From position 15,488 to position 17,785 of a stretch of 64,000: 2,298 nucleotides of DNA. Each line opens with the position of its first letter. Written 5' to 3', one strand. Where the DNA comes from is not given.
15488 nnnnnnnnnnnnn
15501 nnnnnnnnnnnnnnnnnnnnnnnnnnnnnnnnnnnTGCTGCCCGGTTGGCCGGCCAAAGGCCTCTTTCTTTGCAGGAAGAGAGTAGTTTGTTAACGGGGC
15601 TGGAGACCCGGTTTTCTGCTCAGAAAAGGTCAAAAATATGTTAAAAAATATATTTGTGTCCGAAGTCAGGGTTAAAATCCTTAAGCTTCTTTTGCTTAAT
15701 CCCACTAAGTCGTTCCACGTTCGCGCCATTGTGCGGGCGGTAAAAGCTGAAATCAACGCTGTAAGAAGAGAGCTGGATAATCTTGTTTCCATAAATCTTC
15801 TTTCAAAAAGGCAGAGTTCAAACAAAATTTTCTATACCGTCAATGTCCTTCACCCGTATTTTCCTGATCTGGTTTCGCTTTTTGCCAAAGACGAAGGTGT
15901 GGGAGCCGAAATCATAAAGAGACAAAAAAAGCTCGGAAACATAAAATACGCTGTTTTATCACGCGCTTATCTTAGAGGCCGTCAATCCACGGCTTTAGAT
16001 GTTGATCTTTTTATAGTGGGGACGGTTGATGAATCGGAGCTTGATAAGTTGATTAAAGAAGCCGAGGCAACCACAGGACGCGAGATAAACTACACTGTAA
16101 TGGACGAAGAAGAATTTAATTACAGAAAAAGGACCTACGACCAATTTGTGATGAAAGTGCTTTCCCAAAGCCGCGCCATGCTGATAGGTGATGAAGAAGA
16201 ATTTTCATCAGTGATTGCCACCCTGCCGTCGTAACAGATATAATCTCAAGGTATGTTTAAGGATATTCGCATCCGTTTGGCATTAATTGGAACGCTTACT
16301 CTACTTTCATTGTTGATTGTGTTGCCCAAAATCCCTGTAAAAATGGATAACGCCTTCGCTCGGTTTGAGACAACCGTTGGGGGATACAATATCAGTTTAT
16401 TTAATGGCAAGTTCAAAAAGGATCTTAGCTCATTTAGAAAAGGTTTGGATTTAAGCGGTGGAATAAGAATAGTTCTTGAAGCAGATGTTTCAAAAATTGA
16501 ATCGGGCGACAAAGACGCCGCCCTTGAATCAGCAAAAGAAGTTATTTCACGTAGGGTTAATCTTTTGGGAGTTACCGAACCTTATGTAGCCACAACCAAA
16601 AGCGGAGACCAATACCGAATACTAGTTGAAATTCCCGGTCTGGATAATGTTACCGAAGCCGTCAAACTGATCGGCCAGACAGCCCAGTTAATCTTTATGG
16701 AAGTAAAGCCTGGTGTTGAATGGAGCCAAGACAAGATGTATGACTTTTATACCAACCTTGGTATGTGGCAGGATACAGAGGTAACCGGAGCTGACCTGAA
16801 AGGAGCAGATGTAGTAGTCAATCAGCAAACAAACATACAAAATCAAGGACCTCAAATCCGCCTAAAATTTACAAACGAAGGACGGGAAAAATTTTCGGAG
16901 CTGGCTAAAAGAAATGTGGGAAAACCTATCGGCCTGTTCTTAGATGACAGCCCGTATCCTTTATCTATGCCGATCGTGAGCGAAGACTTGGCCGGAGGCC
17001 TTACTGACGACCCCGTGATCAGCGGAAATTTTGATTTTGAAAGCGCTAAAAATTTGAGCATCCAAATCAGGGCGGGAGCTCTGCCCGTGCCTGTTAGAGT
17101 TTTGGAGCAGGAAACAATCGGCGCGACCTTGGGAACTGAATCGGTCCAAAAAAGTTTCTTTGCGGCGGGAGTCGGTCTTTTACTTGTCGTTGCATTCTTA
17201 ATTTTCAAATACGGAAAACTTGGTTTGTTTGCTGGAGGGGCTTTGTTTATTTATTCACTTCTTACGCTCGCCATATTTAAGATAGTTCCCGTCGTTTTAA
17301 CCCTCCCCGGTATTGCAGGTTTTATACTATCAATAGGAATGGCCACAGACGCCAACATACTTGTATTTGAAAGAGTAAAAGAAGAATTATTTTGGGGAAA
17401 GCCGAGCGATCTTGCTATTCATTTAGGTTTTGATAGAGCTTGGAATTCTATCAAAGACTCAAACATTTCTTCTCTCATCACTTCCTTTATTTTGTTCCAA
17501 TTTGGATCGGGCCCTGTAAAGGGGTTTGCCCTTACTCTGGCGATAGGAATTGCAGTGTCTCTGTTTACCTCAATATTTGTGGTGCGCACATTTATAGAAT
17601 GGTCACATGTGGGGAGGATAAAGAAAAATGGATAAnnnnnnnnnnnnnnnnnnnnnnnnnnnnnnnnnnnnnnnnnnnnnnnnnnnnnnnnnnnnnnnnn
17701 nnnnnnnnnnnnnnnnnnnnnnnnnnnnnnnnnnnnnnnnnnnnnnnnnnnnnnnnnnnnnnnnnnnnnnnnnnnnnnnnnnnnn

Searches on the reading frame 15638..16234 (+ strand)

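Call 44: search_protein_families(library=pfam, proteins=[window:15638-16234:+], max_evalue=0.01)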
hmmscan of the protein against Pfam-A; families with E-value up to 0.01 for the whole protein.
window:15638-16234:+ (198 aa): 1 family
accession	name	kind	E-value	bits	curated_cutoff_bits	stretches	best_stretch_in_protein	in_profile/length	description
PF08100.18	Dimerisation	-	0.0097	16.1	25.6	0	10-67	26-82/93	O-methyltransferase dimerisation domain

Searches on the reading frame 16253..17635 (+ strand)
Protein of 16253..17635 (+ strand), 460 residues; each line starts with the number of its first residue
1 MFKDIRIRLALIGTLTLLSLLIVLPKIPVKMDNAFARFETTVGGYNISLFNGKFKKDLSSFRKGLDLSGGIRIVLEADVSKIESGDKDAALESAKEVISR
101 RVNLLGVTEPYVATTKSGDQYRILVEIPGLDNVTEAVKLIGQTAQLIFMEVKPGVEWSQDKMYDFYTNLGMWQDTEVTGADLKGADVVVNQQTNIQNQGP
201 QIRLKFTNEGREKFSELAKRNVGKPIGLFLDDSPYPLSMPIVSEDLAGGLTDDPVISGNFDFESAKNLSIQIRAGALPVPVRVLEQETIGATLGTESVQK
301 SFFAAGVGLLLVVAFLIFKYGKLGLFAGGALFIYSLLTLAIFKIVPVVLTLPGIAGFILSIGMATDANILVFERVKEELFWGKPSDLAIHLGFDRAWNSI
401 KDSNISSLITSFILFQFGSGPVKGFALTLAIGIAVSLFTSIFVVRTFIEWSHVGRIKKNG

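Call 11: search_protein_families(library=pfam, proteins=[window:16253-17635:+])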
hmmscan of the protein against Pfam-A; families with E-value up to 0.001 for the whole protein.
window:16253-17635:+ (460 aa): 4 families
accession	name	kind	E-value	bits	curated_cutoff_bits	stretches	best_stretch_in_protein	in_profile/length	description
PF22599.2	SecDF_P1_head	-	3.2e-18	66.1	27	1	174-279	18-114/114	SecDF, P1 head subdomain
PF21760.3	SecD_1st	-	6.7e-17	61.1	27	1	92-152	2-59/60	Protein translocase subunit SecDF, P1 domain, N-terminal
PF02355.23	SecD_SecF_C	-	6.1e-13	49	20.5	1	283-450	15-185/189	Protein export membrane protein SecD/SecF, C-terminal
PF03176.21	MMPL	-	1.3e-05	24.8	20.5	1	339-440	191-291/333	MMPL family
